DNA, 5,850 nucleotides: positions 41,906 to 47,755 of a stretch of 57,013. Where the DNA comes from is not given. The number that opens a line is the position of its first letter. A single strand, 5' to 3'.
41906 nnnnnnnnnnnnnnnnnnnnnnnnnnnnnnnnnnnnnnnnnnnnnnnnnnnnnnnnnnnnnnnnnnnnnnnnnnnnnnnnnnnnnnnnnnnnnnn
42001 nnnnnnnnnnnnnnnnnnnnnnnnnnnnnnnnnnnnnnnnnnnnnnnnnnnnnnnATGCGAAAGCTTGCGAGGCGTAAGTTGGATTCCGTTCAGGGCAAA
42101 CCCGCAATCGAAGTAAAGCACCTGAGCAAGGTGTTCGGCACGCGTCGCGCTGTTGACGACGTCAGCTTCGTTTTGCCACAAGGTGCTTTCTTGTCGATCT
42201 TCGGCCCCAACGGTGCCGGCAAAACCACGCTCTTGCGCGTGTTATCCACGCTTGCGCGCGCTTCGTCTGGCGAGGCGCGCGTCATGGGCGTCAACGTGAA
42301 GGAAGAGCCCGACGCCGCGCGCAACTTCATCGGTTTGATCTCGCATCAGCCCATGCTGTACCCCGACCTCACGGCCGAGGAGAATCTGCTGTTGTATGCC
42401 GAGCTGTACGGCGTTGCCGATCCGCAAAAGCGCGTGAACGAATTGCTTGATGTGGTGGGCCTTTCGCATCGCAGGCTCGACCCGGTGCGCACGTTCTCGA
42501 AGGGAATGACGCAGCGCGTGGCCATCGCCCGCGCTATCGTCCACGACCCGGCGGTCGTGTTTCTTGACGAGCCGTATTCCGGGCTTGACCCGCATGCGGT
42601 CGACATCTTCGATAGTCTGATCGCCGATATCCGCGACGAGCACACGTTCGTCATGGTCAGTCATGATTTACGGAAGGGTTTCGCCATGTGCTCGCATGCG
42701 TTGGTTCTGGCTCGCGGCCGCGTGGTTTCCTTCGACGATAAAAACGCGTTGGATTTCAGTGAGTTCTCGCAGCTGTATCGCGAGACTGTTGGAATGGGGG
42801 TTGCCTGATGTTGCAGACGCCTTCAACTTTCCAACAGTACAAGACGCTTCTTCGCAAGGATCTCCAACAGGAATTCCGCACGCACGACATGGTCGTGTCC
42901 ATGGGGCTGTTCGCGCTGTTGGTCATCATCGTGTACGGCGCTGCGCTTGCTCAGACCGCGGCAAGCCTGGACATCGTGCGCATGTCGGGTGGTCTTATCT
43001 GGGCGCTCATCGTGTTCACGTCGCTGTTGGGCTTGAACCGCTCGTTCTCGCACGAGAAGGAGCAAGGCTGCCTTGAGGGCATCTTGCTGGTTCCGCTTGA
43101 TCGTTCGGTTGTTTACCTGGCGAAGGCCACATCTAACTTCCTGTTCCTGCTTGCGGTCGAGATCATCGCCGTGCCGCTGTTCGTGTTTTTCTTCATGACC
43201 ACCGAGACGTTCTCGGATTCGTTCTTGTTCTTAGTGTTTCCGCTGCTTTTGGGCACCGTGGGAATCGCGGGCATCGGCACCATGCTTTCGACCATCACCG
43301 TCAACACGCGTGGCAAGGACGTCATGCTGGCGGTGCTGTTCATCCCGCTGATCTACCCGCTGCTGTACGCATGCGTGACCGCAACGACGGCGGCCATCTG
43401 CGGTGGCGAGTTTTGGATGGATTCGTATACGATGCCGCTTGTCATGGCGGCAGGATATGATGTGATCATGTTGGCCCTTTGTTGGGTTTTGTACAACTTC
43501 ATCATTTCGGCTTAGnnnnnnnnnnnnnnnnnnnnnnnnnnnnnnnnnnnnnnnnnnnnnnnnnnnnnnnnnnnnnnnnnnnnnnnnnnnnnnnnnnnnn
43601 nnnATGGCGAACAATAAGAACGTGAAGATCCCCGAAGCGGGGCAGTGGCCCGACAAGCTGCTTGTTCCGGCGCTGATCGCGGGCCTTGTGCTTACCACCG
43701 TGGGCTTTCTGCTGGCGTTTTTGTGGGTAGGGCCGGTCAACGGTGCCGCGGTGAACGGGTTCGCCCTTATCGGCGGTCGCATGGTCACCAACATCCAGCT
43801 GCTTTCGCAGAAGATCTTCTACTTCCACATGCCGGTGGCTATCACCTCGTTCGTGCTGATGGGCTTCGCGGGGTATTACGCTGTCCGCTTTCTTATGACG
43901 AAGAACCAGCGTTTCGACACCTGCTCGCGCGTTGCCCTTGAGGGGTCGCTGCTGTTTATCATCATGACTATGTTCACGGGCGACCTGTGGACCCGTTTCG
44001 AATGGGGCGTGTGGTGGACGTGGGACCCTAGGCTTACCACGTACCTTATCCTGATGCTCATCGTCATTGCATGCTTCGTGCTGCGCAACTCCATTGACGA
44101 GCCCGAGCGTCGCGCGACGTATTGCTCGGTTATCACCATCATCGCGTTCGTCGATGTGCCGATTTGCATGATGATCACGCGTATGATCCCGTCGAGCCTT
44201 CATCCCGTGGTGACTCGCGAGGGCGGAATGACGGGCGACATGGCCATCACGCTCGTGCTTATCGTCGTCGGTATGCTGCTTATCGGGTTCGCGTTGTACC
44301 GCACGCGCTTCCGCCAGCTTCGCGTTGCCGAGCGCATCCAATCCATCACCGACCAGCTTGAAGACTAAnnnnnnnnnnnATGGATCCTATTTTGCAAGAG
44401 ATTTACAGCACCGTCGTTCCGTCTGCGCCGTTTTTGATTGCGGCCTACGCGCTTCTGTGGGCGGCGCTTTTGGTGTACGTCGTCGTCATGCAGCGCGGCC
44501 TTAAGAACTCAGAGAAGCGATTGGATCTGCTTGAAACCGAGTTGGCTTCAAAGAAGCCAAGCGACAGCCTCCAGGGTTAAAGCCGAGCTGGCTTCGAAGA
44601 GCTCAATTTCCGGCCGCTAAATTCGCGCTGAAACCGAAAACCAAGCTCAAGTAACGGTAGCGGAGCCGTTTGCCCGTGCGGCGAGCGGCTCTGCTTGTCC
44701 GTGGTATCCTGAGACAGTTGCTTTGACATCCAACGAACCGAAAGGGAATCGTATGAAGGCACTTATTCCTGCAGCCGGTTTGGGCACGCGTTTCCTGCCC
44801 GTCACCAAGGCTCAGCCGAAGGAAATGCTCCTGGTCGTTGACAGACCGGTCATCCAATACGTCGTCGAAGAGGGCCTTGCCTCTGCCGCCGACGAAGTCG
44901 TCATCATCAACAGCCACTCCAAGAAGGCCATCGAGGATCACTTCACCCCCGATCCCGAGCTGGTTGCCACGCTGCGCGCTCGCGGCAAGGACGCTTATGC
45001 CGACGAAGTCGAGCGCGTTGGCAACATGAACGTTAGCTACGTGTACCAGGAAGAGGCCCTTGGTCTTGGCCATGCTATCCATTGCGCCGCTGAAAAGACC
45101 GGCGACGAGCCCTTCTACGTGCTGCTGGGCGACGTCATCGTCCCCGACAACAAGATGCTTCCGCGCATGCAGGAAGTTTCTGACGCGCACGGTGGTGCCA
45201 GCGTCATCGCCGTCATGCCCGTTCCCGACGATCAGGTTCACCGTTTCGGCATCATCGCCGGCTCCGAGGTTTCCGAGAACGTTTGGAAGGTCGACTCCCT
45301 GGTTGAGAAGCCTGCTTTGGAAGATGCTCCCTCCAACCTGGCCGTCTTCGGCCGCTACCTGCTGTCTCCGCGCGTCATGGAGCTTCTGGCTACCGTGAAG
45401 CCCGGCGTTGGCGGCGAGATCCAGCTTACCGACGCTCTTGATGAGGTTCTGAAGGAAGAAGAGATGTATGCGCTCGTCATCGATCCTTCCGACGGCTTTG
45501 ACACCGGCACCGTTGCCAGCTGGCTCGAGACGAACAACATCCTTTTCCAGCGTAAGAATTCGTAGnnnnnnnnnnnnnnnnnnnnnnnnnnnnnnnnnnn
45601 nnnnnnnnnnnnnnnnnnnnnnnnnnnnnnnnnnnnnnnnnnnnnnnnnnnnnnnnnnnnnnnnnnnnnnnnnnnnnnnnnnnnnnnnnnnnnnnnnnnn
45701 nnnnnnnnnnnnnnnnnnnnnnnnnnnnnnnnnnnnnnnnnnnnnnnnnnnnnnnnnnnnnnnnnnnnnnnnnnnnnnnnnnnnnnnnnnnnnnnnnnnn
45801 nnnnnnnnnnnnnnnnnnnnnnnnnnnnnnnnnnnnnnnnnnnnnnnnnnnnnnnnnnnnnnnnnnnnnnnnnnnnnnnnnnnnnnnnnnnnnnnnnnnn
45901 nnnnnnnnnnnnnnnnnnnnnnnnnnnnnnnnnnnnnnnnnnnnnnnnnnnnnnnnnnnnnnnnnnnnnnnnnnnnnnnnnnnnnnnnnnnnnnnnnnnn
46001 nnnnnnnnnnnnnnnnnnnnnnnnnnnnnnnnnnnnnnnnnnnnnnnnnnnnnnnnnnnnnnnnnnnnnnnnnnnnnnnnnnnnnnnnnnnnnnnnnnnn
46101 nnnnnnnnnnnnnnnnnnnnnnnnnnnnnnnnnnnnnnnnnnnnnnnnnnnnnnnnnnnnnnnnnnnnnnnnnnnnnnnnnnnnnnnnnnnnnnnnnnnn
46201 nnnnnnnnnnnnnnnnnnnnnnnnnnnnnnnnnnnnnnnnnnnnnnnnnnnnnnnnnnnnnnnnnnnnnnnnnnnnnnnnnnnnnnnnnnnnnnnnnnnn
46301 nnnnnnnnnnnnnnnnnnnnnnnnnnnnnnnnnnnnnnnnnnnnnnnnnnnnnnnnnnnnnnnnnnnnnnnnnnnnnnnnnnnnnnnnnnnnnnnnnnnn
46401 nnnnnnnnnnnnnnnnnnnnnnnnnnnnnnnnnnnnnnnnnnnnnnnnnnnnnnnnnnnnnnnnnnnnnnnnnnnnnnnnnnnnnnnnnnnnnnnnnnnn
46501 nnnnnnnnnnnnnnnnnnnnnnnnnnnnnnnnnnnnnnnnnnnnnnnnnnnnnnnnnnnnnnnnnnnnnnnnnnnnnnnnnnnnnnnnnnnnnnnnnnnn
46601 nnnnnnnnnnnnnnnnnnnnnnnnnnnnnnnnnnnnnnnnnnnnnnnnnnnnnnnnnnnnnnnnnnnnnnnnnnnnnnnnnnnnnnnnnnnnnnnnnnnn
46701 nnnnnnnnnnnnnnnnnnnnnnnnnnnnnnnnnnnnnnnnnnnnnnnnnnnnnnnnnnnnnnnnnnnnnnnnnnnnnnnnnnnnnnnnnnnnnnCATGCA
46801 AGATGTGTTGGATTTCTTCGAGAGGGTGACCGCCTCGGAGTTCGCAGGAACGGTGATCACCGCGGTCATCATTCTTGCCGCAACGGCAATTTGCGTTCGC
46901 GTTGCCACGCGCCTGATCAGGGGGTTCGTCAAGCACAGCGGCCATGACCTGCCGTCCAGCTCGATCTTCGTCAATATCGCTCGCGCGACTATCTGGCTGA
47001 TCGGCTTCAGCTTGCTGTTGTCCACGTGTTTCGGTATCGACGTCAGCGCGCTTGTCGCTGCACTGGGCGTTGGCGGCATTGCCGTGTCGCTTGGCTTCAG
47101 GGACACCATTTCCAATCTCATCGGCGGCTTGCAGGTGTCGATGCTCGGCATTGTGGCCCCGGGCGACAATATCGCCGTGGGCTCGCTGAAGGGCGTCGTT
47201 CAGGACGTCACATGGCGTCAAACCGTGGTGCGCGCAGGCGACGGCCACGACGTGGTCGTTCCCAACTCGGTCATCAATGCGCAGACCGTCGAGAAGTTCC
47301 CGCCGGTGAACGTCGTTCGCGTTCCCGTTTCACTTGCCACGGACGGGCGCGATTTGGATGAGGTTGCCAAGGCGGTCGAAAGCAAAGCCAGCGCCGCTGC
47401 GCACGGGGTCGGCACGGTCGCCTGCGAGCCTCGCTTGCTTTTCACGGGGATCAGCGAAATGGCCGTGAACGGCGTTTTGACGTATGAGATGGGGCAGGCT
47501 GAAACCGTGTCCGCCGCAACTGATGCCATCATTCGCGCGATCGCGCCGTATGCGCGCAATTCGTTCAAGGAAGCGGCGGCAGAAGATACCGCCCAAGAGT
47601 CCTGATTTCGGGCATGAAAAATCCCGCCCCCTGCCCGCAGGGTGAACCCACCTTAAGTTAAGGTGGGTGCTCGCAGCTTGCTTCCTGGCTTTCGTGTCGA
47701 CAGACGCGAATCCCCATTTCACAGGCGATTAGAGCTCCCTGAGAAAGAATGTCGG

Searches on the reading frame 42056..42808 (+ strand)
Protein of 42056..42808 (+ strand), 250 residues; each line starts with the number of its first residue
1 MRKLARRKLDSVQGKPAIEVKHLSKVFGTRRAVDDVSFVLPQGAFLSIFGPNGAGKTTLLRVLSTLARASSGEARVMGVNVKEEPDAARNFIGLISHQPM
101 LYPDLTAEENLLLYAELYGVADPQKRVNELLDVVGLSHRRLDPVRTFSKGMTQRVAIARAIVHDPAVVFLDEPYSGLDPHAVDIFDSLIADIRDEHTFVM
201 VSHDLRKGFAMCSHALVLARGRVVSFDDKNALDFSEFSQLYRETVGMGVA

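Call 3: search_protein_families(library=pfam, proteins=[window:42056-42808:+], max_evalue=1)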
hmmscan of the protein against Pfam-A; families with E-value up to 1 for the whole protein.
window:42056-42808:+ (250 aa): 28 families (the best 25 are shown)
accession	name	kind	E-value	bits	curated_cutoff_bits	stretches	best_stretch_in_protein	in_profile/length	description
PF00005.33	ABC_tran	-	6.1e-30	105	25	1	34-174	2-136/137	ABC transporter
PF13304.12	AAA_21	-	2.6e-13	51.1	27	2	47-83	3-36/304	AAA domain, putative AbiEii toxin, Type IV TA system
PF13476.12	AAA_23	-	0.0012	20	27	1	46-63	22-39/201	AAA domain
PF13401.12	AAA_22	-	0.0018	19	27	1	44-85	6-45/130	AAA domain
PF03215.21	Rad17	-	0.0028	18.1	23.8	1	44-116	46-117/186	Rad17 P-loop domain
PF13166.12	AAA_13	-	0.0041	16.3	36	1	48-70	21-43/713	AAA domain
PF02463.25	SMC_N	-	0.0043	17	40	1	43-63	24-44/220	RecF/RecN/SMC N terminal domain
PF13191.12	AAA_16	-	0.0073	17.3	32.6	1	43-76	24-55/167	AAA ATPase domain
PF13604.12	AAA_30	-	0.011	15.9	27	1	46-78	21-51/191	AAA domain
PF24389.1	ORC-CDC6-like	-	0.016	14.4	27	1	48-71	37-60/571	ORC-CDC6-like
PF00004.35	AAA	-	0.017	16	21.2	1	48-83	3-41/131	ATPase family associated with various cellular activities (AAA)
PF20720.3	nSTAND3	-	0.021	15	27.2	1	31-70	5-44/155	Novel STAND NTPase 3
PF13555.12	AAA_29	-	0.022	14.9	27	1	42-65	22-44/61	P-loop containing region of AAA domain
PF25201.1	nSTAND6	-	0.027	14.9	27.7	1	26-87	1-60/148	Novel STAND NTPase 6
PF13514.12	AAA_27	-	0.029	14.4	22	1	38-66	19-49/206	AAA domain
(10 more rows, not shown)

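Call 4: search_protein_families(library=ncbifam, proteins=[window:42056-42808:+], max_evalue=1)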
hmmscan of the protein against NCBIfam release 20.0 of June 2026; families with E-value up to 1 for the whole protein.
window:42056-42808:+ (250 aa): 206 families (the best 25 are shown)
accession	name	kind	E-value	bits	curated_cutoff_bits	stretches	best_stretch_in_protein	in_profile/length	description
TIGR01188.1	drrA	subfamily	1.3e-58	198.7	312.45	1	25-232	1-211/302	daunorubicin resistance ABC transporter, ATP-binding protein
TIGR03522.1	GldA_ABC_ATP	equivalog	1.5e-49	169.1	402.6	1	18-232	3-219/301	gliding motility-associated ABC transporter ATP-binding subunit GldA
TIGR03864.1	PQQ_ABC_ATP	hypoth_equivalog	1.1e-46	159.3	302.25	1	17-228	1-215/236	ABC transporter, ATP-binding subunit, PQQ-dependent alcohol dehydrogenase system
NF033858.1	ABC2_perm_RbbA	equivalog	7.9e-43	146.5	1050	1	12-232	261-484/909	ribosome-associated ATPase/putative transporter RbbA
TIGR03265.1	PhnT2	equivalog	1.4e-38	133.1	457.7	1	16-224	3-214/353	putative 2-aminoethylphosphonate ABC transporter ATP-binding protein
TIGR03740.1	galliderm_ABC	subfamily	7.8e-38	130.4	309.75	1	19-229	2-207/223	lantibiotic protection ABC transporter ATP-binding subunit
NF010060.0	PRK13537.1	equivalog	7.9e-38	130.1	521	1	11-226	9-227/314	nodulation factor ABC transporter ATP-binding protein NodI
NF010059.0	PRK13536.1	equivalog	3.9e-36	124.5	549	1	13-225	39-254/342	nodulation factor ABC transporter ATP-binding protein NodI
TIGR04406.1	LPS_export_lptB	equivalog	4.6e-35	121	240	1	18-226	2-216/239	LPS export ABC transporter ATP-binding protein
TIGR01189.1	ccmA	equivalog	6e-35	120.7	131.6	1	19-199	2-180/198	heme ABC exporter ATP-binding protein CcmA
NF010061.0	PRK13538.1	equivalog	7.7e-35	120.3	195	1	16-203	4-191/211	cytochrome c biogenesis heme-transporting ATPase CcmA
NF006987.0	PRK09452.1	equivalog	1.9e-34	119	482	1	8-223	8-226/378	spermidine/putrescine ABC transporter ATP-binding protein PotA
TIGR01288.1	nodI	equivalog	7.2e-34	117.2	424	1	17-228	4-218/303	nodulation factor ABC transporter ATP-binding protein NodI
TIGR00968.1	3a0106s01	subfamily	7.5e-34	117.3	342.75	1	18-228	1-214/237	sulfate ABC transporter ATP-binding protein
NF040933.2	ABC_arch_GlcV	equivalog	3e-33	115.1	450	1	18-227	3-224/357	glucose ABC transporter ATP-binding protein GlcV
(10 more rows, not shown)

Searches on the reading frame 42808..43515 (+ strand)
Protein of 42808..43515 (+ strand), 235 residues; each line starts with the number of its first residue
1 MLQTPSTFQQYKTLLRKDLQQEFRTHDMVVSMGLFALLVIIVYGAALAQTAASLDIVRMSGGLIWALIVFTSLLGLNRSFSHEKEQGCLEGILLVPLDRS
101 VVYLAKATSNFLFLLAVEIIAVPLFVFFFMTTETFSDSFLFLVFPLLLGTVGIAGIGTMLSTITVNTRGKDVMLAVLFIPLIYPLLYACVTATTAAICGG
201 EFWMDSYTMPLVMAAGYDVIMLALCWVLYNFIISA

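Call 3: search_protein_families(library=pfam, proteins=[window:42808-43515:+], max_evalue=1)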
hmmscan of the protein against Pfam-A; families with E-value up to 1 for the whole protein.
window:42808-43515:+ (235 aa): 6 families
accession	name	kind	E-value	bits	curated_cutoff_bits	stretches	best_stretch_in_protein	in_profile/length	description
PF03379.19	CcmB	-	5.6e-30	104.8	24.9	1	13-224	3-204/215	CcmB protein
PF01061.29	ABC2_membrane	-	4.5e-12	46.4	26.9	1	9-183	1-175/211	ABC-2 type transporter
PF19055.6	ABC2_membrane_7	-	9.8e-05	21.8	22.7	1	3-186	154-326/410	ABC-2 type transporter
PF12679.13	ABC2_membrane_2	-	0.0002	21.1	27.2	1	77-187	87-203/283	ABC-2 family transporter protein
PF12730.13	ABC2_membrane_4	-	0.0021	18.5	27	1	31-183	24-175/179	ABC-2 family transporter protein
PF12698.13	ABC2_membrane_3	-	0.0048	16.5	31.6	1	31-181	134-280/347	ABC-2 family transporter protein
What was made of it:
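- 42808..43515 (+): ccmB. Pfam CcmB at 104.8 bits (call 3).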

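Call 4: search_protein_families(library=ncbifam, proteins=[window:42808-43515:+], max_evalue=1)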
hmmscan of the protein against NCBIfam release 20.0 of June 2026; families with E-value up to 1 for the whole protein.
window:42808-43515:+ (235 aa): 2 families
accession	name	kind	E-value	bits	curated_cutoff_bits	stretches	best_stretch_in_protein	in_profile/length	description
TIGR01190.1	ccmB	equivalog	5e-16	59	156.2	1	14-201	1-183/211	heme exporter protein CcmB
NF038293.1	permease_SagH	equivalog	0.001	18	450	1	14-51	4-41/370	SagH family ABC transporter permease subunit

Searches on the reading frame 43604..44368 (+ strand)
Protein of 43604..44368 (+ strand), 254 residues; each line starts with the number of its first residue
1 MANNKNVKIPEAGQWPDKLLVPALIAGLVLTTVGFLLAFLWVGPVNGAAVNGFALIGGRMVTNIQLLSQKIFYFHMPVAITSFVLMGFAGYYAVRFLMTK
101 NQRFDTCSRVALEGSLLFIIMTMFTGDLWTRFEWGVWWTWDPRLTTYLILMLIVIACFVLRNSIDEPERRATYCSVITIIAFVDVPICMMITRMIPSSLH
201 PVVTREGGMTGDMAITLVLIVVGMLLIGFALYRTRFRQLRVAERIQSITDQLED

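Call 3: search_protein_families(library=pfam, proteins=[window:43604-44368:+], max_evalue=1)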
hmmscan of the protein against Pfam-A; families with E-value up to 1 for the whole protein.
window:43604-44368:+ (254 aa): 3 families
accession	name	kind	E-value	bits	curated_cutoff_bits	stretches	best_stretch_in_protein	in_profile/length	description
PF01578.25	Cytochrom_C_asm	-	2.3e-22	80.1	29.9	1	65-200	65-212/212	Cytochrome C assembly protein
PF16041.10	APD1-4_M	-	0.039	14.6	25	1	118-159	64-106/108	E3 ubiquitin-protein ligase APD1-4, middle domain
PF13994.11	PgaD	-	0.16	12.4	27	1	62-103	66-106/148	PgaD-like protein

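Call 4: search_protein_families(library=ncbifam, proteins=[window:43604-44368:+], max_evalue=1)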
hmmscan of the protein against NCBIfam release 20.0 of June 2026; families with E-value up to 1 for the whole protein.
window:43604-44368:+ (254 aa): 7 families
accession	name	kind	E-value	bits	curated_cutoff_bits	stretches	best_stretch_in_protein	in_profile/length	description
TIGR01191.1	ccmC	subfamily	5.5e-26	91.6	186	1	68-236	9-180/184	heme ABC transporter permease CcmC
TIGR03144.1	cytochr_II_ccsB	equivalog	2.5e-08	33.9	187.6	1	98-200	150-249/252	c-type cytochrome biogenesis protein CcsB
TIGR03074.1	PQQ_membr_DH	subfamily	0.0004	18.4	832.65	1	84-192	22-129/783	membrane-bound PQQ-dependent dehydrogenase, glucose/quinate/shikimate family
NF052432.1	TC0500_fam_Inc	equivalog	0.0015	17.9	240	1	208-253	66-111/214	TC0500 family inclusion membrane protein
NF040674.1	CPBP_fam_MrtP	equivalog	0.011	15.2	250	1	145-246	5-103/354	myxosortase MrtP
TIGR00956.1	3a01205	subfamily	0.29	8.6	1959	1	65-160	1210-1299/1394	pleiotropic drug resistance family protein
TIGR04477.1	sorted_by_XrtN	equivalog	0.31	9.1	250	1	117-231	39-150/822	XrtN system VIT domain-containing protein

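Call 43: search_solved_structures(query=window:43604-44365:+, max_evalue=0.001, show_alignments=1)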
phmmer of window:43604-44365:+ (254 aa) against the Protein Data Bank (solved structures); distinct sequences matched with E-value up to 0.001: 1.
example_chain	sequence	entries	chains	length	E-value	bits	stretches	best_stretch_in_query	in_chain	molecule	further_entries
7f02_C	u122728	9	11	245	4e-12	49.8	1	67-240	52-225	Heme exporter protein C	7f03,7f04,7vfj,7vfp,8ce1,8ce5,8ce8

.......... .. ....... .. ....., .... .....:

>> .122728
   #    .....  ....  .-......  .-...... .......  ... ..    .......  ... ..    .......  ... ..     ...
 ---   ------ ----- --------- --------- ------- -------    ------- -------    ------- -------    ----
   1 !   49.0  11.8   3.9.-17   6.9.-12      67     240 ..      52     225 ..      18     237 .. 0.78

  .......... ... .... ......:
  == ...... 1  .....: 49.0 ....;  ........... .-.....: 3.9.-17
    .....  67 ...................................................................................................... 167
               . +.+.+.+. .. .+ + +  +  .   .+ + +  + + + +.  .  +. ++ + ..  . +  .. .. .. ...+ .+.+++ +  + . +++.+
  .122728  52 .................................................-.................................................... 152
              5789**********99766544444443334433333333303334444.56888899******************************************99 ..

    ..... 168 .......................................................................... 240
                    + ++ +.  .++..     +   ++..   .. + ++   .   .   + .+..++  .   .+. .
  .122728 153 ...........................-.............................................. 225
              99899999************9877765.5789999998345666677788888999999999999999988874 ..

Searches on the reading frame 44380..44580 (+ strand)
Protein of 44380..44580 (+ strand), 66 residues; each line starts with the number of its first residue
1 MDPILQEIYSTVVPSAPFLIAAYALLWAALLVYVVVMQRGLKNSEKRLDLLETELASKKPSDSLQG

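Call 3: search_protein_families(library=pfam, proteins=[window:44380-44580:+], max_evalue=1)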
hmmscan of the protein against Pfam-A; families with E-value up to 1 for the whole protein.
window:44380-44580:+ (66 aa): 0 families

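Call 4: search_protein_families(library=ncbifam, proteins=[window:44380-44580:+], max_evalue=1)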
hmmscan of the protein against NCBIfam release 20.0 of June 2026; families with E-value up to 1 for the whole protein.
window:44380-44580:+ (66 aa): 1 family
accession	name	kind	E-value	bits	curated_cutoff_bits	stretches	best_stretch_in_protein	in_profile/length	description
TIGR04391.1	CcmD_alt_fam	subfamily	6.5e-06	26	24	1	18-52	2-36/36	CcmD family protein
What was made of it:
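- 44380..44580 (+): ccmD-like small membrane protein. TIGR04391 CcmD_alt_fam at 26 bits against a cut-off of 24 (call 4).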

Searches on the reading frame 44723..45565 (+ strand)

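Call 36: search_protein_families(library=pfam, proteins=[window:44723-45565:+], max_evalue=0.001)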
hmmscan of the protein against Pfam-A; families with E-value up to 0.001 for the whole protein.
window:44723-45565:+ (280 aa): 2 families
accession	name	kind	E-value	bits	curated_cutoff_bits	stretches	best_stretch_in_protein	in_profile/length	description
PF00483.29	NTP_transferase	-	3.4e-32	112.4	21.2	1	12-273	1-241/245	Nucleotidyl transferase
PF12804.13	NTP_transf_3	-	1.2e-09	39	27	1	13-164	1-122/160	MobA-like NTP transferase domain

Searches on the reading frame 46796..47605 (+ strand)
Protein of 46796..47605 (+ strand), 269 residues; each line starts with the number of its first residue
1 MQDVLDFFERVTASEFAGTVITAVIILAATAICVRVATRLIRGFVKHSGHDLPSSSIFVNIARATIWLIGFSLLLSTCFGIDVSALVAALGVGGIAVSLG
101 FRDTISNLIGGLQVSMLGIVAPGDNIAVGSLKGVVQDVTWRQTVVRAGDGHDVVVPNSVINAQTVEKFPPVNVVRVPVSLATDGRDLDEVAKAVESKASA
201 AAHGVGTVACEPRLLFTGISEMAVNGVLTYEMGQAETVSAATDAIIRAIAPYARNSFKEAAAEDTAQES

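Call 36: search_protein_families(library=pfam, proteins=[window:46796-47605:+], max_evalue=0.001)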
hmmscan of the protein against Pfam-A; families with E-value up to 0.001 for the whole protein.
window:46796-47605:+ (269 aa): 3 families
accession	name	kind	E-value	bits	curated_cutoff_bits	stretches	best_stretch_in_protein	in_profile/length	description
PF00924.24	MS_channel_2nd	-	1.2e-12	48.2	20.2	1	103-165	1-63/68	Mechanosensitive ion channel, beta-domain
PF21088.3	MS_channel_1st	-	5.7e-07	29.8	23.1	1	60-102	1-42/42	Mechanosensitive ion channel, transmembrane helices 2/3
PF04454.18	Linocin_M18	-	3e-05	23.8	24.3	1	165-257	69-160/253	Encapsulating protein for peroxidase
